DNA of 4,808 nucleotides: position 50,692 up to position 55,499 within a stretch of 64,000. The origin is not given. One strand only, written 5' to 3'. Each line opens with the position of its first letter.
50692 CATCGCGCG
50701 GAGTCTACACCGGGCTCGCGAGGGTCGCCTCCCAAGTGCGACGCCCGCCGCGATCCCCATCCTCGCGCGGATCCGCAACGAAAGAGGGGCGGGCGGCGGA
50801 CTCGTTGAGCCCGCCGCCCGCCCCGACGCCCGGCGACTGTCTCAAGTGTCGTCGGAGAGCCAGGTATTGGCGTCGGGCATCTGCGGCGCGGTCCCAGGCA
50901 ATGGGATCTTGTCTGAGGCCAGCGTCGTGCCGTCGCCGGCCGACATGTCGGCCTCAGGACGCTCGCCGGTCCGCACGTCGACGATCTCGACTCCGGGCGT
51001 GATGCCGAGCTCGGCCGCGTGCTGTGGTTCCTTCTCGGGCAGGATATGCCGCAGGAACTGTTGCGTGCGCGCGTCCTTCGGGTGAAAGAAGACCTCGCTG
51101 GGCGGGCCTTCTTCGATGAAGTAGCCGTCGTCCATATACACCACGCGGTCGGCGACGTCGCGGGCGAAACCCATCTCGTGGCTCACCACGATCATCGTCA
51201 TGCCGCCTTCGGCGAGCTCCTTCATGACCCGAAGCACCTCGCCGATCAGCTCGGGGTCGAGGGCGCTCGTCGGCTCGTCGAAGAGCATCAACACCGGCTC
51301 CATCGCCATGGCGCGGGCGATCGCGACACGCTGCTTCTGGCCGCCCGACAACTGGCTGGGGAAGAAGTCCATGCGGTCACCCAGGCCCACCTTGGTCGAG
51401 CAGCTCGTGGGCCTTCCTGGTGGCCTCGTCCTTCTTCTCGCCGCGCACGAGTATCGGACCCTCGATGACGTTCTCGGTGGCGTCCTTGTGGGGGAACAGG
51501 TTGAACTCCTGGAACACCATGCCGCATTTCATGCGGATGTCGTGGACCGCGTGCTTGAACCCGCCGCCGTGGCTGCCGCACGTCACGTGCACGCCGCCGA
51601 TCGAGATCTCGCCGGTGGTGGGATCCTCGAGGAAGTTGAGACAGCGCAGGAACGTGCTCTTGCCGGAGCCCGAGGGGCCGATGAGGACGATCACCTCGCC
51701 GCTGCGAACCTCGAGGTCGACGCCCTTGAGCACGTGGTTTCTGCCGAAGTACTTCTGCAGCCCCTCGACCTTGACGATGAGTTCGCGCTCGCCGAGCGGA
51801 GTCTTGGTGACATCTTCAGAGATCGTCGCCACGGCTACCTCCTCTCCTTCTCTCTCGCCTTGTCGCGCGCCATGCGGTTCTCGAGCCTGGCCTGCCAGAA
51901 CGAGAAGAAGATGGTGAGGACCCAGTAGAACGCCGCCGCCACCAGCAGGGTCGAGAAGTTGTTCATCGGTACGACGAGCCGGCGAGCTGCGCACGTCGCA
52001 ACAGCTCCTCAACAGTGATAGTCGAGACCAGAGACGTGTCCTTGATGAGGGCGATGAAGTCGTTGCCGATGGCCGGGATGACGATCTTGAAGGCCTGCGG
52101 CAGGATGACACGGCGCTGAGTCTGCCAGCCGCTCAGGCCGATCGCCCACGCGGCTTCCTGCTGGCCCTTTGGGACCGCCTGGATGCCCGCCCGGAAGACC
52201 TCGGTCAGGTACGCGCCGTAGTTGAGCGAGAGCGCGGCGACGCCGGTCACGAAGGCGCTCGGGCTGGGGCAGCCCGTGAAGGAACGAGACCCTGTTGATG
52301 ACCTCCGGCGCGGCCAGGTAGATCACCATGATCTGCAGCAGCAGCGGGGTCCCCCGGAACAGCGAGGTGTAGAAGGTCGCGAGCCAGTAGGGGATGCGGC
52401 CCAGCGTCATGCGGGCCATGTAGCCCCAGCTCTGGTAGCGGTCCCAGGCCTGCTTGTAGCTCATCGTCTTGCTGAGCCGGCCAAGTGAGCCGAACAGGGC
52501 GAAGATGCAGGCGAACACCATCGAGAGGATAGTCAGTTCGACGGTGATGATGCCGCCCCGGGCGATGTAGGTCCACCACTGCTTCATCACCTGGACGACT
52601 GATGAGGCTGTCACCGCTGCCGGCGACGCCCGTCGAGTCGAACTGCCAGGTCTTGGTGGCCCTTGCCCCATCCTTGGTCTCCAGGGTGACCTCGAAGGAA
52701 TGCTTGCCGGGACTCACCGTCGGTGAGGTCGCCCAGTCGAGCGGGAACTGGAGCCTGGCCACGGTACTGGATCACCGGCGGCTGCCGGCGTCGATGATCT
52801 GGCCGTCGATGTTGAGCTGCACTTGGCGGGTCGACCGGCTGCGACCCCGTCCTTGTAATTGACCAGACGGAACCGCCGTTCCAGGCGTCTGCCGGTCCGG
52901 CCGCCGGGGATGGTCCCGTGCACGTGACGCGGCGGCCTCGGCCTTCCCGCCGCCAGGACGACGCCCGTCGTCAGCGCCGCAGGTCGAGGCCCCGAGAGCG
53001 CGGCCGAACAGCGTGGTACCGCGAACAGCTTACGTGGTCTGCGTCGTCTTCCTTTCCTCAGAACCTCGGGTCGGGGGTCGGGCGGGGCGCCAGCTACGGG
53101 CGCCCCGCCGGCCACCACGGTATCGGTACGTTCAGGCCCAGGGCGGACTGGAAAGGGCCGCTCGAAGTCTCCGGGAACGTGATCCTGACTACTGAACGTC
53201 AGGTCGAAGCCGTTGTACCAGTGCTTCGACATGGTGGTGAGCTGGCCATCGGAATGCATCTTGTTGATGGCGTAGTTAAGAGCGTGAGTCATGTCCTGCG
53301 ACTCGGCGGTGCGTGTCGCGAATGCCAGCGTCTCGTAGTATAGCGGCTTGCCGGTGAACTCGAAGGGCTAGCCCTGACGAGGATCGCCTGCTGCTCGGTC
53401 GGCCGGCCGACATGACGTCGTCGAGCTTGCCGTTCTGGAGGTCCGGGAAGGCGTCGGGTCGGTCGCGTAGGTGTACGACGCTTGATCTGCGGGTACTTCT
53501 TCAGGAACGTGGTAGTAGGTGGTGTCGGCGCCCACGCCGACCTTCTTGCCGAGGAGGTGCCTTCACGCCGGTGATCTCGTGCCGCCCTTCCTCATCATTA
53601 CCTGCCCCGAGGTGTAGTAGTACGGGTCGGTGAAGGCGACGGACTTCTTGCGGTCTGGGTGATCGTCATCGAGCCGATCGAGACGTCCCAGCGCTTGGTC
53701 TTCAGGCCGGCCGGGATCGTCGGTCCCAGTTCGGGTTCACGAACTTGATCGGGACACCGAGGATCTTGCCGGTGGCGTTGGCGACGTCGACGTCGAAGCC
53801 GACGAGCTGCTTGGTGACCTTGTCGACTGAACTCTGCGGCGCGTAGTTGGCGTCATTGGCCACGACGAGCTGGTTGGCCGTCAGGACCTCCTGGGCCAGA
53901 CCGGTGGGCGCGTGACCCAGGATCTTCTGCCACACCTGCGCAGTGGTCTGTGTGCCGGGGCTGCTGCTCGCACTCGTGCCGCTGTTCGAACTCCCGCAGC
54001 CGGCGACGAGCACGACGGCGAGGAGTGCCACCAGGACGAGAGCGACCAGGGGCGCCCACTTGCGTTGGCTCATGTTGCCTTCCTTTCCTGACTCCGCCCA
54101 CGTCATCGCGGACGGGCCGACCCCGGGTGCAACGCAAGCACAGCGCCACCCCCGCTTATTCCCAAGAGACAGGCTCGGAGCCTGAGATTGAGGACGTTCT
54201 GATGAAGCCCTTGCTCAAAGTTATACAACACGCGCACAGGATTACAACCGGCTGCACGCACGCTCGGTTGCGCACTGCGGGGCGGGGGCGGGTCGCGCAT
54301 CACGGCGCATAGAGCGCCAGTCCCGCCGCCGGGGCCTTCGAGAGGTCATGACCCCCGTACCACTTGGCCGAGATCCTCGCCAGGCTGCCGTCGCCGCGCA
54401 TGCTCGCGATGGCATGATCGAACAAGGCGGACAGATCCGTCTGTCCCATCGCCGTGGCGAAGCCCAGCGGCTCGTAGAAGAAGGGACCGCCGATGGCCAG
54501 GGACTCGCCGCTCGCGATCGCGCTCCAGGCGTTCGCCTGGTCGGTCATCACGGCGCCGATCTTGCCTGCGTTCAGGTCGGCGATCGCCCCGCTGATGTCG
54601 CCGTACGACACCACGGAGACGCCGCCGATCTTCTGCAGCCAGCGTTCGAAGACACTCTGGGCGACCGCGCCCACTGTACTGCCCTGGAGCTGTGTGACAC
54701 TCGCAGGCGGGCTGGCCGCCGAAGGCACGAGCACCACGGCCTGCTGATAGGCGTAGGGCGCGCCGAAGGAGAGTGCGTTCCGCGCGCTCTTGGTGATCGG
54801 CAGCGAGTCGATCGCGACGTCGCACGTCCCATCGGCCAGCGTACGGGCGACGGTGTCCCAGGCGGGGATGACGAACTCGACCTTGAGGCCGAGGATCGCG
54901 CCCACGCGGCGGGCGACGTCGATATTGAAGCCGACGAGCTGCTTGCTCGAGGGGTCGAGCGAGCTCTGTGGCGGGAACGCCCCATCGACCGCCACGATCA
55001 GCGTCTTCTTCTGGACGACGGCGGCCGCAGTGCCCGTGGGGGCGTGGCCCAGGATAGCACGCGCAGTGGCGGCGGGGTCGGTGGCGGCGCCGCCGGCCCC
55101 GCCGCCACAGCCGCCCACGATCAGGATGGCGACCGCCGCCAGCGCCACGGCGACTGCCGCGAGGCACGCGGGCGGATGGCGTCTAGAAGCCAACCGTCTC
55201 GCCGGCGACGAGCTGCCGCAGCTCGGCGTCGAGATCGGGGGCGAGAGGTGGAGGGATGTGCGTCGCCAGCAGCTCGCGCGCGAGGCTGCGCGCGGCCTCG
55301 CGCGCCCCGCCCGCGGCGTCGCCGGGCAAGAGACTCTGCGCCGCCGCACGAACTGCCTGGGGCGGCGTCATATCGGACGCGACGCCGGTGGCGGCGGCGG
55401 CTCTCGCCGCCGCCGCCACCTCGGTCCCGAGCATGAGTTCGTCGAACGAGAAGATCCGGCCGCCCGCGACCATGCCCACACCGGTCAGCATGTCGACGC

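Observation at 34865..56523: Co-directional island of about 21.7 kb joining MttB-family methyltransferases to a KamA / aminotransferase / BKACE module and amino-acid-type transporters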

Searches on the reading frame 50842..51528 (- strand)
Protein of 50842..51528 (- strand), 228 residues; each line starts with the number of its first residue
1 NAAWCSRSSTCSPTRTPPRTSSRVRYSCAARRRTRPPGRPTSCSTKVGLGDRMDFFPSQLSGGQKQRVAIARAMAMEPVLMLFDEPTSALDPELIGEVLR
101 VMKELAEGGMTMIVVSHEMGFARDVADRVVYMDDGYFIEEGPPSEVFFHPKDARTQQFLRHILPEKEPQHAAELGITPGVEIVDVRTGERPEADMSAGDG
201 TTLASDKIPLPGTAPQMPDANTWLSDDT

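Call 6: search_protein_families(library=pfam, proteins=[window:50842-51528:-], max_evalue=0.01)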
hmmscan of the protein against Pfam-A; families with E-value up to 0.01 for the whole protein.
window:50842-51528:- (228 aa): 4 families
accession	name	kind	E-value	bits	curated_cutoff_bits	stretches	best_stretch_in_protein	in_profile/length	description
PF00005.33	ABC_tran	-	2.7e-10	41.4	25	1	45-88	90-137/137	ABC transporter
PF02463.25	SMC_N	-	9.5e-06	25.6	40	1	54-128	131-207/220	RecF/RecN/SMC N terminal domain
PF13304.12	AAA_21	-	1.9e-05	25.3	27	1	57-119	235-300/304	AAA domain, putative AbiEii toxin, Type IV TA system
PF09818.15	ABC_ATPase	-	0.0024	17.4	23.2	0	100-134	214-248/283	P-loop domain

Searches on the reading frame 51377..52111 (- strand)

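Call 6: search_protein_families(library=pfam, proteins=[window:51377-52111:-], max_evalue=0.01)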
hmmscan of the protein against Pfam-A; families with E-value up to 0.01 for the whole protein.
window:51377-52111:- (244 aa): 10 families
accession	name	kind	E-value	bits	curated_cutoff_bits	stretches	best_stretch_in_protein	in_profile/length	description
PF00005.33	ABC_tran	-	3.6e-18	66.9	25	1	128-238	1-89/137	ABC transporter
PF13304.12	AAA_21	-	6.8e-06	26.8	27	1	141-163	2-24/304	AAA domain, putative AbiEii toxin, Type IV TA system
PF20703.3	nSTAND1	-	3.4e-05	24.1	27.1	1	119-157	14-52/379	Novel STAND NTPase 1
PF13555.12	AAA_29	-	0.00019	21.6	27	1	129-157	13-41/61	P-loop containing region of AAA domain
PF03193.22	RsgA_GTPase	-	0.00059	20.1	30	1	137-171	105-139/174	RsgA GTPase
PF13476.12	AAA_23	-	0.00099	20.2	27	1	118-160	7-41/201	AAA domain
PF13191.12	AAA_16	-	0.0013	19.7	32.6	1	135-164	19-51/167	AAA ATPase domain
PF13401.12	AAA_22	-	0.0034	18.1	27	1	138-180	5-43/130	AAA domain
PF13671.12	AAA_33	-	0.0056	17.4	27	0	140-156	1-17/143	AAA domain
PF25199.1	nSTAND_NTPase5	-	0.0092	16.2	34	0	134-156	37-59/145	Novel STAND NTPase 5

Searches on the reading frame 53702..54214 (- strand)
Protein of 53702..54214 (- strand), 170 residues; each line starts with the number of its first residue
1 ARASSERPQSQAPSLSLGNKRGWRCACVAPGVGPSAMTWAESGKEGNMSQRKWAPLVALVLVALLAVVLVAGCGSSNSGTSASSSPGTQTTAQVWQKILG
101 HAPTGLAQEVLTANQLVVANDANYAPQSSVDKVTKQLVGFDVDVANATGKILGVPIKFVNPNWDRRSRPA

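Call 6: search_protein_families(library=pfam, proteins=[window:53702-54214:-], max_evalue=0.01)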
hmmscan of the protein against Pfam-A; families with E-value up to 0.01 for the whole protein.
window:53702-54214:- (170 aa): 1 family
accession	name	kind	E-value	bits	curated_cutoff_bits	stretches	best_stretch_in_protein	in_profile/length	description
PF00497.25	SBP_bac_3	-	1.2e-08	35.2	26.4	1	116-166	1-50/132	Bacterial extracellular solute-binding proteins, family 3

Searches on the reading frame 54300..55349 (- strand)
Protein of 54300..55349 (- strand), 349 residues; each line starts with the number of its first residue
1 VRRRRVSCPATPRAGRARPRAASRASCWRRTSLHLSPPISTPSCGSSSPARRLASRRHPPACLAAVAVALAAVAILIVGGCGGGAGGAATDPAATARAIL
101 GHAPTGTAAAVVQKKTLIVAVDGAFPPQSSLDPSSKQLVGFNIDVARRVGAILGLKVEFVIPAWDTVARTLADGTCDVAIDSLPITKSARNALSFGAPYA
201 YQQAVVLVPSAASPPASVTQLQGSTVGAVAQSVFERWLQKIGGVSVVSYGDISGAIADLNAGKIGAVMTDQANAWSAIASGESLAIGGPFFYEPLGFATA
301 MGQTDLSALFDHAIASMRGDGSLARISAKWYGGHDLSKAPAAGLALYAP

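Call 6: search_protein_families(library=pfam, proteins=[window:54300-55349:-], max_evalue=0.01)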
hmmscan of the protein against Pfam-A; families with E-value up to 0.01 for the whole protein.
window:54300-55349:- (349 aa): 2 families
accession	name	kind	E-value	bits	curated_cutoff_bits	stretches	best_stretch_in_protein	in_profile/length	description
PF00497.25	SBP_bac_3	-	6.2e-26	91.2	26.4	1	117-332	1-131/132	Bacterial extracellular solute-binding proteins, family 3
PF10613.14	Lig_chan-Glu_bd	-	0.0045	17.5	30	0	163-208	66-111/115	Ligated ion channel L-glutamate- and glycine-binding site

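Call 55: search_protein_families(library=ncbifam, proteins=[window:54300-55349:-], max_evalue=0.0001)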
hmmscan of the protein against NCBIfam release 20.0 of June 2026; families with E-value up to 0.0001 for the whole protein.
window:54300-55349:- (349 aa): 12 families
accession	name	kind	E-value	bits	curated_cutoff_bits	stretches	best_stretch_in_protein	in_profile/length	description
TIGR01096.1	3A0103s03R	subfamily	2.6e-32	112.3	256.35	1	101-330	11-249/250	lysine/arginine/ornithine ABC transporter substrate-binding protein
NF008426.0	PRK11260.1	equivalog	1.5e-31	109.7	312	1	105-333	31-262/266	cystine ABC transporter substrate-binding protein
NF041765.1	ArtJ_Ecoli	equivalog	2.4e-18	66.6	510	1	108-331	14-241/243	arginine ABC transporter substrate-binding protein ArtJ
NF041764.1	ArtI_Ecoli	equivalog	4e-18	65.7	522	1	112-331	18-241/243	arginine ABC transporter substrate-binding protein ArtI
NF011583.0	PRK15007.1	subfamily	1.6e-16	60.4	358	1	111-331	17-241/243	arginine ABC transporter substrate-binding protein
NF007029.0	PRK09495.1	equivalog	7.8e-16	58.6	303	1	108-333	18-245/248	glutamine ABC transporter substrate-binding protein GlnH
NF011586.0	PRK15010.1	equivalog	7.9e-15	55.1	440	1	107-331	19-253/260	lysine/arginine/ornithine ABC transporter substrate-binding protein ArgT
NF011965.0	PRK15437.1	equivalog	6.9e-14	52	459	1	106-331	19-253/260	histidine ABC transporter substrate-binding protein HisJ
NF008885.0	PRK11917.1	equivalog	1e-09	38.4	373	1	105-272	28-202/259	bifunctional adhesin/ABC transporter aspartate/glutamate-binding protein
NF052427.1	StpK7MSMEG_1200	equivalog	1.4e-08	33.7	900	1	64-334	304-588/601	serine/threonine protein kinase StpK7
NF008112.0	PRK10859.1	equivalog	9.6e-07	27.6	354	1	126-241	52-167/483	membrane-bound lytic murein transglycosylase MltF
TIGR04262.1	orph_peri_GRRM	subfamily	2.1e-06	27.2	190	1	165-271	56-160/257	extracellular substrate binding-like orphan protein GrrP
